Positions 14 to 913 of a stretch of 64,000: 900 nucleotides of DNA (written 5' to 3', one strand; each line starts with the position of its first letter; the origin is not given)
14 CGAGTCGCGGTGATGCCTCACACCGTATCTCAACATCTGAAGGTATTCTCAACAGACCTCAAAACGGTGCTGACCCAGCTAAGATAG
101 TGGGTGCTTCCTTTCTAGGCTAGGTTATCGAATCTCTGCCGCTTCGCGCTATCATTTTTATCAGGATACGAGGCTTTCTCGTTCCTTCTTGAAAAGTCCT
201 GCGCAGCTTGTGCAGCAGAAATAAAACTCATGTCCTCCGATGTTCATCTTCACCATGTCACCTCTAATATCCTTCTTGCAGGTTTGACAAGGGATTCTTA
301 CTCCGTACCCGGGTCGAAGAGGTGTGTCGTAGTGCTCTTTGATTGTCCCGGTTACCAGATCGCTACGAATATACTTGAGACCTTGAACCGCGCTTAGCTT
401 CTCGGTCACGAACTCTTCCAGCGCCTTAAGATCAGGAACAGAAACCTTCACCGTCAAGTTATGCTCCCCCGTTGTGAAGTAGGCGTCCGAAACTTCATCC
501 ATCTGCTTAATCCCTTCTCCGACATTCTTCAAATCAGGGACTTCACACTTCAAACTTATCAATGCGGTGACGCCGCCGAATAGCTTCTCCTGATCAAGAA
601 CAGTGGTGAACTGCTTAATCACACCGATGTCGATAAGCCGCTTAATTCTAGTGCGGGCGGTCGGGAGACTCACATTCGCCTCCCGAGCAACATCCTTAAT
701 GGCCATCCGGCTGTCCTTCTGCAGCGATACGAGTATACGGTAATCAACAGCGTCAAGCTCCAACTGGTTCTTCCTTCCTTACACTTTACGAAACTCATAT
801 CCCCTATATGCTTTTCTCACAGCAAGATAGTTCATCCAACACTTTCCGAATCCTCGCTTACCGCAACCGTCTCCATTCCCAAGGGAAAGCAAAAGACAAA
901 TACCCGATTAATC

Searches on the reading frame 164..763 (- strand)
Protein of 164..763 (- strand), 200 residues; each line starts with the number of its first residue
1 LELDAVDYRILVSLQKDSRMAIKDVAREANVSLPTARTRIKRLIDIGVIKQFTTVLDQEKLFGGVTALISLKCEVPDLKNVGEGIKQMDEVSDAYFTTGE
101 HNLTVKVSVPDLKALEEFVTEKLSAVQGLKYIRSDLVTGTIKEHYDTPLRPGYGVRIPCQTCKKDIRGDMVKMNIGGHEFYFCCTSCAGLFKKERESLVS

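Call 42: search_protein_families(library=pfam, proteins=[window:164-763:-], max_evalue=0.01)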
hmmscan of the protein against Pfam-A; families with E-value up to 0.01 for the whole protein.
window:164-763:- (200 aa): 10 families
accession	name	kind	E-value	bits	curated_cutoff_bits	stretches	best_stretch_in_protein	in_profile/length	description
PF01037.27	AsnC_trans_reg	-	8.7e-14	51.6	25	1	70-137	2-70/73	Lrp/AsnC ligand binding domain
PF13412.12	HTH_24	-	1.7e-12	47.1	21.9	1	3-50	1-48/48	Winged helix-turn-helix DNA-binding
PF13404.12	HTH_AsnC-type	-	1e-10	41.7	27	1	3-43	1-41/42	AsnC-type helix-turn-helix domain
PF24273.1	TRASH_HVO_1752_C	-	5.3e-08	33.3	27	1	158-197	3-42/47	HVO_1752, C-terminal TRASH domain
PF06467.20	zf-FCS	-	4.8e-05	23.5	22.4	1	153-191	1-39/39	MYM-type Zinc finger with FCS sequence motif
PF09862.15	DUF2089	-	0.0034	17.5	33.4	1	22-44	19-41/47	Domain of unknown function (DUF2089)-HTH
PF04945.19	YHS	-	0.0056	17.1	30.3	1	162-196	6-41/47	YHS domain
PF08394.17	Arc_trans_TRASH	-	0.0062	17.1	27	0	159-195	3-38/43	Archaeal TRASH domain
PF24033.1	DUF7342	-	0.0083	16.6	31.6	0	22-54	20-52/150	Family of unknown function (DUF7342)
PF01047.28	MarR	-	0.0092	16.3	24.6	0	6-50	4-48/59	MarR family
